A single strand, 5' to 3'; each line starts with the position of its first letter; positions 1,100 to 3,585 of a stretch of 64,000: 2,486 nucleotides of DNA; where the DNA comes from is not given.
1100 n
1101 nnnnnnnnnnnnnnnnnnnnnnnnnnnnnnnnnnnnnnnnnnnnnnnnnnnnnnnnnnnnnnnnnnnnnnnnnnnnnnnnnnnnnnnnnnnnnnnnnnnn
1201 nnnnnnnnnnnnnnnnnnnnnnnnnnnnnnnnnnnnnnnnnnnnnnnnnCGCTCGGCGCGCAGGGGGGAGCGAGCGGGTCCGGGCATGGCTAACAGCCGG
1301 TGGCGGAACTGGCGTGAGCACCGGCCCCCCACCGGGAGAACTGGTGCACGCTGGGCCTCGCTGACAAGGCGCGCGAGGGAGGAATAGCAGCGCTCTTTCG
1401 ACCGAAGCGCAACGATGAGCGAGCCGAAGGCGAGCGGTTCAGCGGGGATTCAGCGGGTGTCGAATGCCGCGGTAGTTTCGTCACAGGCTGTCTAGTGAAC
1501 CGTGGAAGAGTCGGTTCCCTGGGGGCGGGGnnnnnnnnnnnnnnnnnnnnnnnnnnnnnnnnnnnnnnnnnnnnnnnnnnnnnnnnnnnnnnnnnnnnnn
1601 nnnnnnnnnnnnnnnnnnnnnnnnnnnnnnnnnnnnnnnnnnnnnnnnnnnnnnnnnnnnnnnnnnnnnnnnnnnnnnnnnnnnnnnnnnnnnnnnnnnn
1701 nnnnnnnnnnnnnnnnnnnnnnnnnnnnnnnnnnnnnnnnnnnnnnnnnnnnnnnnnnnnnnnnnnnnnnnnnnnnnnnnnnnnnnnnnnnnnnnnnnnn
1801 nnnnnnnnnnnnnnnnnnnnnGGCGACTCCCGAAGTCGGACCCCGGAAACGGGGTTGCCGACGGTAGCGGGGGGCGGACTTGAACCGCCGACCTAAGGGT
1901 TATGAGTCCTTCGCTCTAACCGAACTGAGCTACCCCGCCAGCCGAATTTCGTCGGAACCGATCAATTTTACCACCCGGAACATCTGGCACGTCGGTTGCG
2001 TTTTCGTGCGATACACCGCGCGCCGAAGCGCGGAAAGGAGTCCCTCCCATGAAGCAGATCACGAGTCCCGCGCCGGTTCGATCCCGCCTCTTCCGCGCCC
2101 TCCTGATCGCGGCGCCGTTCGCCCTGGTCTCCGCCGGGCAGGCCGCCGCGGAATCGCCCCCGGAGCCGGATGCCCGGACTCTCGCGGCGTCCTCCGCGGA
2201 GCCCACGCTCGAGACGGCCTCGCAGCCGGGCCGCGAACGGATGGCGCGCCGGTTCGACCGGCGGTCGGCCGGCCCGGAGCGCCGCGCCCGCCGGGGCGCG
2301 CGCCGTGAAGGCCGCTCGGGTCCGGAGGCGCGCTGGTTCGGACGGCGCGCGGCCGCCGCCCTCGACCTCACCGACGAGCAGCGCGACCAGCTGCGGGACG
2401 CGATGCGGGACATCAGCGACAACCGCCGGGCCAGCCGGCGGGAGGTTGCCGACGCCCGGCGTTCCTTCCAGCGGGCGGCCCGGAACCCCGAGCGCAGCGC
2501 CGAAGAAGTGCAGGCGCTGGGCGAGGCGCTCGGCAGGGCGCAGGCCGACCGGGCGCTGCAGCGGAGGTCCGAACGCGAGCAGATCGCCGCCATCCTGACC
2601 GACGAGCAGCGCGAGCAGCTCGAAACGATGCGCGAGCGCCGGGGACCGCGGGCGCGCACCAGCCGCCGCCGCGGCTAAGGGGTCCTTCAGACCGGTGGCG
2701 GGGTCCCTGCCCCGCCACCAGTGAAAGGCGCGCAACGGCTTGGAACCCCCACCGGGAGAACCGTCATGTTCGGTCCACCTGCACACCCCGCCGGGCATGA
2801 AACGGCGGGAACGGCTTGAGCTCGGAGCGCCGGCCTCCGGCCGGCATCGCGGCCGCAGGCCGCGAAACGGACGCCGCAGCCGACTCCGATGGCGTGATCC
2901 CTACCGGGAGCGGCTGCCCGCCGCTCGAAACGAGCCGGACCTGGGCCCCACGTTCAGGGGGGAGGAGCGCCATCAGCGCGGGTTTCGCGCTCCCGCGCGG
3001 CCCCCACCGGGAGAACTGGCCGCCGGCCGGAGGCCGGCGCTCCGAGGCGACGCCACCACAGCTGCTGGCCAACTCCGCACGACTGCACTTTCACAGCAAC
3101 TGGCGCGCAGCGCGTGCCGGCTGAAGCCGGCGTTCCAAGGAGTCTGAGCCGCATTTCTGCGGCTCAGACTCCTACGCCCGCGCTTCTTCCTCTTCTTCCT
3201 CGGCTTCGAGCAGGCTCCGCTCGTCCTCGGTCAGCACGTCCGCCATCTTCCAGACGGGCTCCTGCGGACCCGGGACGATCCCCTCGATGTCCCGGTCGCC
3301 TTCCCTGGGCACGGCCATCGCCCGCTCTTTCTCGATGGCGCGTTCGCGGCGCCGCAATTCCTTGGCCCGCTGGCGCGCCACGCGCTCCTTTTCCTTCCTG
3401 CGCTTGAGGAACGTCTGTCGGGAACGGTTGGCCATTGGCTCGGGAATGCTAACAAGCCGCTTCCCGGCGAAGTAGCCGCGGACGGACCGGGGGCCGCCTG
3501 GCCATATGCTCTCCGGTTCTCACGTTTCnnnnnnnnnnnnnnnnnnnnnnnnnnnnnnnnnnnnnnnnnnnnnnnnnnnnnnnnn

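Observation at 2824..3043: Family of roughly 220-bp MITE-like elements with perfect 22-bp terminal inverted repeats, four copies in 64 kb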

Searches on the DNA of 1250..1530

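Call 83: search_rna_families(source=window, start=1250, end=1530, threshold=evalue, max_evalue=1)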
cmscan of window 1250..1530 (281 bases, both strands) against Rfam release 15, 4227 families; matches with E-value up to 1: 1.
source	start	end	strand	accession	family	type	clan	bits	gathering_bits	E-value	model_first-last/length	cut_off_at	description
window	1301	1363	-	RF00988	mir-657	Gene; miRNA;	-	19.5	69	0.22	1-86/86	no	mir-657 microRNA precursor family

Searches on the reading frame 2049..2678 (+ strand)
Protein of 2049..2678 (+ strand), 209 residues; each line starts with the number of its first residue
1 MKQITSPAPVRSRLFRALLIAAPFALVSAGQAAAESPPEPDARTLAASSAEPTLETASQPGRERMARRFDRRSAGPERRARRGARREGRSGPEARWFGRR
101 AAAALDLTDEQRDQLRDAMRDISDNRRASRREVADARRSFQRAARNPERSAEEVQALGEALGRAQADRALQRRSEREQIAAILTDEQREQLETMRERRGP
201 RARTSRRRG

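Call 61: find_homologous_proteins(query=window:2049-2678:+, max_evalue=1e-15)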
Query window:2049-2678:+ (209 aa): 53 proteins with E <= 1e-15 among 8000 candidates.
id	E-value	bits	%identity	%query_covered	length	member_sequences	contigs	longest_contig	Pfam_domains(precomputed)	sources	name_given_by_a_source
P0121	1.1e-113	395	100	100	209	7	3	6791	PF07813.18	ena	-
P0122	1.4e-101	356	89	100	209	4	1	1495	PF07813.18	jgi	-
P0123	3.2e-101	355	89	100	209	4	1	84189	PF07813.18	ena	-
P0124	1.0e-99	350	89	100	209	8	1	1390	PF07813.18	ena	-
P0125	1.9e-97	342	87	100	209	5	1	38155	PF07813.18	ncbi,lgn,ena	-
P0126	4.2e-97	341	87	100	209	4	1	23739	PF07813.18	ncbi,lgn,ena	-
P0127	6.4e-97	341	86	100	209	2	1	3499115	PF07813.18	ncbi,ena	-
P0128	2.0e-96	339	87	100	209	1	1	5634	PF07813.18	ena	-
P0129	4.4e-96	338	85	100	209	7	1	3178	PF07813.18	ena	-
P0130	4.5e-96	338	87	100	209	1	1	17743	PF07813.18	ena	-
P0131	7.4e-96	337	87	100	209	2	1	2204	PF07813.18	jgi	-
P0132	2.5e-95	336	86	100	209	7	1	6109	PF07813.18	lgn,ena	-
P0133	3.4e-95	335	85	100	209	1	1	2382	PF07813.18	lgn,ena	-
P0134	4.4e-95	335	86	99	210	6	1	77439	PF07813.18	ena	-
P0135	8.5e-95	334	85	100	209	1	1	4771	PF07813.18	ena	-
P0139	1.8e-90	320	83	100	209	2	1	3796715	PF07813.18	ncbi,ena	-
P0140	1.7e-88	313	79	100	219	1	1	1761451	PF07813.18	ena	-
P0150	4.7e-69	250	65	94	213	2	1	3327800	PF07813.18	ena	-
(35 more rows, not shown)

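Call 62: find_encoding_contigs(protein=P0123, flank=2500, max_places=1)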
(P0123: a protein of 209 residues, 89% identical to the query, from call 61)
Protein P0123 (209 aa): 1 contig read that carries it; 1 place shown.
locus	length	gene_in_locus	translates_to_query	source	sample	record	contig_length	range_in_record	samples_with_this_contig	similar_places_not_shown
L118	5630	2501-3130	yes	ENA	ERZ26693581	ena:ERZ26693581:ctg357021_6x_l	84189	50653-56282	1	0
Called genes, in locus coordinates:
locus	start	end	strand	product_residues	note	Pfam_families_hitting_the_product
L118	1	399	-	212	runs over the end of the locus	PF02559:CarD_TRCF_RID, PF21095:CarD_C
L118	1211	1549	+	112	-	PF03966:Trm112p (faint)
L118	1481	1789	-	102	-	-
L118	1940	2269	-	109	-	PF11950:DUF3467 (weak)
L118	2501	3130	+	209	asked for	PF07813:LTXXQ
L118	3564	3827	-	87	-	-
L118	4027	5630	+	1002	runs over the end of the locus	PF14870:PSII_BNR (faint), PF25852:DUF6242_C (faint), PF02012:BNR (faint), PF13088:BNR_2 (faint), PF15902:Sortilin-Vps10, PF13860:FlgD_ig (faint)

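Call 63: find_encoding_contigs(protein=P0127, flank=2500, max_places=1)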
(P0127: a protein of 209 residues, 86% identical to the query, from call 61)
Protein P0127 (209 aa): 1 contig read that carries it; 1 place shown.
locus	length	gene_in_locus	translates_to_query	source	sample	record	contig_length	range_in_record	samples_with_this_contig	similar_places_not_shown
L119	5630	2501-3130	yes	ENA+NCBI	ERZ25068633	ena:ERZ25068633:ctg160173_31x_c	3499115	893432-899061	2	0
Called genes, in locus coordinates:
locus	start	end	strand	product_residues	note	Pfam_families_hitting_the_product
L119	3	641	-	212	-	PF02559:CarD_TRCF_RID, PF21095:CarD_C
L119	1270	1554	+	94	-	-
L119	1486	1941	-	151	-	-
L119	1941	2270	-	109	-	PF11950:DUF3467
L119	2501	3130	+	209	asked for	PF07813:LTXXQ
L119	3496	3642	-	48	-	-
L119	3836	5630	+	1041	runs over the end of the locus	PF14870:PSII_BNR (faint), PF25852:DUF6242_C (faint), PF02012:BNR (faint), PF13088:BNR_2 (faint), PF15902:Sortilin-Vps10, PF13860:FlgD_ig (faint)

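Call 64: find_encoding_contigs(protein=P0139, flank=2500, max_places=1)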
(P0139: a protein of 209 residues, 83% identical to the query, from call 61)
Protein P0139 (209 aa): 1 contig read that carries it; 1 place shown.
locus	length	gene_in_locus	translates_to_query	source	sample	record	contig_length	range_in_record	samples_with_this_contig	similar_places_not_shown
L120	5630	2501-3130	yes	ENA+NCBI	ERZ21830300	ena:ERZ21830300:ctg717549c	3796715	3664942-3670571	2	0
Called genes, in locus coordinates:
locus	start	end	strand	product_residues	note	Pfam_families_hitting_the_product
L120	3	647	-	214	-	PF02559:CarD_TRCF_RID, PF21095:CarD_C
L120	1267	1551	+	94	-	-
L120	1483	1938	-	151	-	-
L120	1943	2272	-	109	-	PF11950:DUF3467 (weak)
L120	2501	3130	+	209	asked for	PF07813:LTXXQ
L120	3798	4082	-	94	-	-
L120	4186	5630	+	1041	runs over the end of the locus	PF25852:DUF6242_C (faint), PF02012:BNR (faint), PF13088:BNR_2 (faint), PF15902:Sortilin-Vps10, PF13860:FlgD_ig (faint)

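Call 65: find_encoding_contigs(protein=P0140, flank=2500, max_places=1)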
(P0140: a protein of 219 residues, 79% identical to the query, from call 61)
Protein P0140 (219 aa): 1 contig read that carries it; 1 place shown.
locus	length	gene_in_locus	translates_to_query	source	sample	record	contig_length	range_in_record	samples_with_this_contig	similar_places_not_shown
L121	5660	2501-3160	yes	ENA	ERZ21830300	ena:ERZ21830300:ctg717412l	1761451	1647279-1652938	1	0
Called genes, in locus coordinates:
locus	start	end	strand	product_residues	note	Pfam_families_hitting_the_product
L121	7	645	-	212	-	PF02559:CarD_TRCF_RID, PF21095:CarD_C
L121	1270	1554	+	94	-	-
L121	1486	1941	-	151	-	-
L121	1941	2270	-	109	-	PF11950:DUF3467 (weak)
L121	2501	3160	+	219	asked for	PF07813:LTXXQ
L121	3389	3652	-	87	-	-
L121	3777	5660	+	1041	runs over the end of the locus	PF25852:DUF6242_C (faint), PF02012:BNR (faint), PF13088:BNR_2 (faint), PF15902:Sortilin-Vps10, PF13860:FlgD_ig (faint)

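Call 66: find_encoding_contigs(protein=P0150, flank=2500, max_places=1)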
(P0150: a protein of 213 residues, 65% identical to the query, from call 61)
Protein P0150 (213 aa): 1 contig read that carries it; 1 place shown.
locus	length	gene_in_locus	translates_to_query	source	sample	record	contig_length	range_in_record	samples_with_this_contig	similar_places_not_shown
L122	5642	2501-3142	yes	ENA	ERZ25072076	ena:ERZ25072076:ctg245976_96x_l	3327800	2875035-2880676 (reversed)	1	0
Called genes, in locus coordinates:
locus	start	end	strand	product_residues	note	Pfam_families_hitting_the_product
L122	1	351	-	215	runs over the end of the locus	PF02559:CarD_TRCF_RID, PF21095:CarD_C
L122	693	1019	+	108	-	PF03966:Trm112p (weak)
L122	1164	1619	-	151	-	-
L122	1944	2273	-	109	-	PF11950:DUF3467 (weak)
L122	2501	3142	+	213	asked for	PF07813:LTXXQ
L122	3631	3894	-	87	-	-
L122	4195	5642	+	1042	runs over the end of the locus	PF25852:DUF6242_C (faint), PF02012:BNR (faint), PF13088:BNR_2 (faint), PF15902:Sortilin-Vps10, PF13860:FlgD_ig (faint)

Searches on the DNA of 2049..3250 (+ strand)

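Call 20: search_rna_families(source=window, start=2650, end=3250, threshold=evalue, max_evalue=10)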
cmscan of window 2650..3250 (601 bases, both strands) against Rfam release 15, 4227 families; matches with E-value up to 10: 13.
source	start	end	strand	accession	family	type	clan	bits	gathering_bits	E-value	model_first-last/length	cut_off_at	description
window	3126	3181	-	RF03819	mir-Ro6-3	Gene; miRNA;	-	18.9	79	2.9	1-72/72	no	mir-Ro6-3 microRNA precursor family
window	3126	3181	+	RF03819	mir-Ro6-3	Gene; miRNA;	-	18.3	79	4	1-72/72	no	mir-Ro6-3 microRNA precursor family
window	2823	2870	+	RF03006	M23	Gene; sRNA;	-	17.5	41.2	1.3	1-53/53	no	M23 RNA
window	3136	3177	+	RF03192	mir-6794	Gene; miRNA;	-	16.9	74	2.5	1-62/62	no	mir-6794 microRNA precursor family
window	2831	2862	-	RF03381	mir-2796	Gene; miRNA;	-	16.5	72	0.99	23-54/77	no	mir-2796 microRNA precursor family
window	3142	3169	-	RF03868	mir-H2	Gene; miRNA;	-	16.5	92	7.9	1-77/77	no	mir-H2 microRNA precursor family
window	3142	3169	+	RF03868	mir-H2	Gene; miRNA;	-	16.5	92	7.9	1-77/77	no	mir-H2 microRNA precursor family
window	2831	2862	+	RF03381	mir-2796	Gene; miRNA;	-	15.8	72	1.7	23-54/77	no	mir-2796 microRNA precursor family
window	2905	2977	+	RF02917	Burkholderiales-2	Cis-reg;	-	15.8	67.9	6.4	1-74/74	no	Burkholderiales-2 RNA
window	3121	3215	-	RF02690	BTH_s1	Gene; sRNA;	-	15.6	74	0.24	1-205/205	no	Burkholderia sRNA 1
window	2694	2722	-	RF01686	Acido-1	Gene; sRNA;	-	14.5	50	3.4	38-64/64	no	Acido-1 RNA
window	3126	3182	+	RF00912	mir-877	Gene; miRNA;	-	14.5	47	8.2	1-86/86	no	mir-877 microRNA precursor family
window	3198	3231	-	RF01273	sR34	Gene; snRNA; snoRNA; CD-box;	-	14.3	40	6.2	1-54/54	no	Small nucleolar RNA sR34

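Call 67: search_with_rna_model(model_id=R1, sources=[L118, L119, L120, L121, L122, L103, L105], max_evalue=0.01, filters=off)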
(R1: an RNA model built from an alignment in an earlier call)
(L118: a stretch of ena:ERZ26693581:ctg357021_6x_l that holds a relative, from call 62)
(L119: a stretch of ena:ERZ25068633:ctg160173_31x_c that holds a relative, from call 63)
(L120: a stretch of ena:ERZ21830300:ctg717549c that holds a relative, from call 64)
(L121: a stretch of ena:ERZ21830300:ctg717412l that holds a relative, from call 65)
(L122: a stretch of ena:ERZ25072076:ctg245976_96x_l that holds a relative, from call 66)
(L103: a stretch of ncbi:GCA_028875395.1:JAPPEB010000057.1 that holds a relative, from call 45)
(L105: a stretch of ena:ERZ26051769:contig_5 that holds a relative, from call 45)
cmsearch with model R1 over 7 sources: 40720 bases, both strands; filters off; matches with E-value up to 0.01: 20.
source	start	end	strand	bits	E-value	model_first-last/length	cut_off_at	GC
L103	3565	3618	-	66.4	1.2e-14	1-56/56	no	0.8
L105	3566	3619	-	66.4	1.2e-14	1-56/56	no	0.8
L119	3262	3316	+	45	2.3e-09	1-56/56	no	0.67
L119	3424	3478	-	43.5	5.3e-09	1-56/56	no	0.73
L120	3216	3273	+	38.2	1e-07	1-56/56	no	0.76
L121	3218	3273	+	35.1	6.4e-07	1-56/56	no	0.8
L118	3474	3530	-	34.7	7.8e-07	1-56/56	no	0.75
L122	3344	3395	+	34.5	8.7e-07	1-56/56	no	0.81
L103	3387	3457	+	33.4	1.7e-06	1-56/56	no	0.83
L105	3388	3458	+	33.4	1.7e-06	1-56/56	no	0.83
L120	3363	3416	-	32.5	2.8e-06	1-56/56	no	0.8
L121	3334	3384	-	32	3.6e-06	1-56/56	no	0.84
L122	3538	3588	-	31.8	4e-06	1-56/56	no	0.8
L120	3484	3538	-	29.7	1.3e-05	1-56/56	no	0.78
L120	3725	3782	-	27.5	4.6e-05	1-56/56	no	0.76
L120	3603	3660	-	26.6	8e-05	1-56/56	no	0.74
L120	3131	3185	+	25.3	0.00016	1-56/56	no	0.8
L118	3218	3272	+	24.2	0.0003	1-56/56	no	0.8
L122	3354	3391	-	23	0.00059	12-49/56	no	0.82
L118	3316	3372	-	21.4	0.0015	1-56/56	no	0.86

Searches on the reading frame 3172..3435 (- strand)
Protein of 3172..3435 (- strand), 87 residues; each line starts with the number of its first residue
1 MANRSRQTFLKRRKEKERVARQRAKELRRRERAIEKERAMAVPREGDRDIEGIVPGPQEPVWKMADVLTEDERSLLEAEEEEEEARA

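Call 45: find_encoding_contigs(protein=window:3172-3435:-, flank=3000, max_places=10)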
Protein window:3172-3435:- (87 aa): 21 contigs read that carry it; 10 places shown.
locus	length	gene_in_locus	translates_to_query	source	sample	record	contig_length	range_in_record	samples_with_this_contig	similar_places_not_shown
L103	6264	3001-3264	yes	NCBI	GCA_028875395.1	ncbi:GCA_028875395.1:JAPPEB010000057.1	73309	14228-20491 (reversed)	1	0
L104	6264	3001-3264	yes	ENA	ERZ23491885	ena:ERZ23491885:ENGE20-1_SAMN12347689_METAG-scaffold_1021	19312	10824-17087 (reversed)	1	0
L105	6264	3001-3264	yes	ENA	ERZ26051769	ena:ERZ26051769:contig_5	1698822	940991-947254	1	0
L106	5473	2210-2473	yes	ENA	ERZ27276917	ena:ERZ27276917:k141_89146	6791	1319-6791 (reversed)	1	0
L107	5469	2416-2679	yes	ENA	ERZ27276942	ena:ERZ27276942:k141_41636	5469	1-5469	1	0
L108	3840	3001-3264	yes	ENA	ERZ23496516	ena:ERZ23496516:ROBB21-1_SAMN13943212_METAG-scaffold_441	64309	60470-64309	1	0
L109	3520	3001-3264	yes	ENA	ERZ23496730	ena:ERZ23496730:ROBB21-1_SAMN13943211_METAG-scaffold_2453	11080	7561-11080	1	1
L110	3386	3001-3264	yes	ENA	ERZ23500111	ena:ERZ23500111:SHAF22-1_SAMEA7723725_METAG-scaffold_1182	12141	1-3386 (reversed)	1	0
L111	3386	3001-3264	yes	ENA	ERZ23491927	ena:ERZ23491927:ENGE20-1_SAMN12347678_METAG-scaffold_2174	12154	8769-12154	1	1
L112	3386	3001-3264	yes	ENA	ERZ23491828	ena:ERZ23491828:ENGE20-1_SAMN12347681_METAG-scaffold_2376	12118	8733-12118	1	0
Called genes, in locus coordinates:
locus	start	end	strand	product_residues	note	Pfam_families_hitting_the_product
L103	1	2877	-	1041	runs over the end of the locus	PF14870:PSII_BNR (faint), PF25852:DUF6242_C (faint), PF02012:BNR (faint), PF13088:BNR_2 (faint), PF15902:Sortilin-Vps10, PF13860:FlgD_ig (faint)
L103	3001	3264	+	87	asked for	-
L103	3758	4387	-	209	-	PF07813:LTXXQ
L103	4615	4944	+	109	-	PF11950:DUF3467 (weak)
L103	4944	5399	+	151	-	-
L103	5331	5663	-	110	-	PF03966:Trm112p (faint)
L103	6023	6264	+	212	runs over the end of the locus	PF02559:CarD_TRCF_RID, PF21095:CarD_C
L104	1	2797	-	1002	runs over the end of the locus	PF25852:DUF6242_C (faint), PF02012:BNR (faint), PF13088:BNR_2 (faint), PF15902:Sortilin-Vps10, PF13860:FlgD_ig (faint)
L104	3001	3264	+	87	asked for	-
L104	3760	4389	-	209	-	PF07813:LTXXQ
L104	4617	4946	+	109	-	PF11950:DUF3467 (weak)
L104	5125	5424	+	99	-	-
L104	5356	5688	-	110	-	PF03966:Trm112p (faint)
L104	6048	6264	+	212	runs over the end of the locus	PF02559:CarD_TRCF_RID, PF21095:CarD_C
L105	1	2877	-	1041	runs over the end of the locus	PF25852:DUF6242_C (faint), PF02012:BNR (faint), PF13088:BNR_2 (faint), PF15902:Sortilin-Vps10, PF13860:FlgD_ig (faint)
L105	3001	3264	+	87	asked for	-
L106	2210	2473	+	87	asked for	-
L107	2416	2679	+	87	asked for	-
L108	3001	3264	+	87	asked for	-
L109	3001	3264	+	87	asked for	-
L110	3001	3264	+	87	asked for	-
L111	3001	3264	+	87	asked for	-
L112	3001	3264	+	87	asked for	-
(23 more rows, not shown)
